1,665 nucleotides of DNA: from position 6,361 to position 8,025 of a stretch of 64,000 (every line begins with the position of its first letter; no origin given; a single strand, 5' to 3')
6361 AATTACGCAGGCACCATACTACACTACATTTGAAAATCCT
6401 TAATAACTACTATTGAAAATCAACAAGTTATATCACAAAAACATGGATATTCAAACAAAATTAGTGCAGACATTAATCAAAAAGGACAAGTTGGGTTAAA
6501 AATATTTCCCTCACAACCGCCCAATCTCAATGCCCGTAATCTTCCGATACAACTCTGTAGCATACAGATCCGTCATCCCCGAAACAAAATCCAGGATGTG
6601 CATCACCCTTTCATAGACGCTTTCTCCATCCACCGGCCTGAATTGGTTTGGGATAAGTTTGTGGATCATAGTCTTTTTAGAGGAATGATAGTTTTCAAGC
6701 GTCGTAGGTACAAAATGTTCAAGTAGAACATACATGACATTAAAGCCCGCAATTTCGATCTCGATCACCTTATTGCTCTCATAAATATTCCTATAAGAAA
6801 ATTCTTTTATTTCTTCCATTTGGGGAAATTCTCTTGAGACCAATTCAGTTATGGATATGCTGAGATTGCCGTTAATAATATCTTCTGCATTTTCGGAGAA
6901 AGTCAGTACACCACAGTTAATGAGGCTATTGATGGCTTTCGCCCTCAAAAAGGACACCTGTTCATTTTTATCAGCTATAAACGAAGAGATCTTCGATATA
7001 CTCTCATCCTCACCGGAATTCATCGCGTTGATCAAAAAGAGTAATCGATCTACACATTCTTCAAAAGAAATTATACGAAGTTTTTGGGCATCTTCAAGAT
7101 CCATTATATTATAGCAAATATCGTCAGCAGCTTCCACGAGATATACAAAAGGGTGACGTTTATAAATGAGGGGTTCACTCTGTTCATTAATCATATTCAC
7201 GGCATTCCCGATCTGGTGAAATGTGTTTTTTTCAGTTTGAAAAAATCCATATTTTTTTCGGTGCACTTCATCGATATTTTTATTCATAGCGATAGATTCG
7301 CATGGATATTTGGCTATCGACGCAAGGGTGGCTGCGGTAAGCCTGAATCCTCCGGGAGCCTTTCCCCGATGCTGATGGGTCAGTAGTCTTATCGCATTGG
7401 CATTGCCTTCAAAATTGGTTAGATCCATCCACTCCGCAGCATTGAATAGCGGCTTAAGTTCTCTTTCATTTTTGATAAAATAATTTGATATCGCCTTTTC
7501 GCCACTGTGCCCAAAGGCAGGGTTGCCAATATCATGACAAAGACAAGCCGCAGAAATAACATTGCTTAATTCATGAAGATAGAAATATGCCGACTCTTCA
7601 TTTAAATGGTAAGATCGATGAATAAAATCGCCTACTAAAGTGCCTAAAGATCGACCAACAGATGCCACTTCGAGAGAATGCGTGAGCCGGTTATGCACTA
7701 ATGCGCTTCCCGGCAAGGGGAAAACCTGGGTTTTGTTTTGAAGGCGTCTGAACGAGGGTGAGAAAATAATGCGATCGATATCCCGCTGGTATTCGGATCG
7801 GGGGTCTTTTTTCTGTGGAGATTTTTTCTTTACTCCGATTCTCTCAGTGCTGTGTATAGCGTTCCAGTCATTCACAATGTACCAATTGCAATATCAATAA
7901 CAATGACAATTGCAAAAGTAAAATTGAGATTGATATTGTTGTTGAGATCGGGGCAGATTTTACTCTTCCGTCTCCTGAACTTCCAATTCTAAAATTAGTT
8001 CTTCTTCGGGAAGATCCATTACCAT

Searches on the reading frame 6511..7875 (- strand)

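Call 28: search_protein_families(library=pfam, proteins=[window:6511-7875:-])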
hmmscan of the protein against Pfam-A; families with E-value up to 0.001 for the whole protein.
window:6511-7875:- (454 aa): 2 families
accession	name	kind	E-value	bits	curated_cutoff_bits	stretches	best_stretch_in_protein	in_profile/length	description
PF13286.11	HD_assoc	-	1.5e-07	32.3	22.2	1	352-445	10-91/91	Phosphohydrolase-associated domain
PF01966.28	HD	-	1.2e-06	29.2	22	1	63-144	1-60/116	HD domain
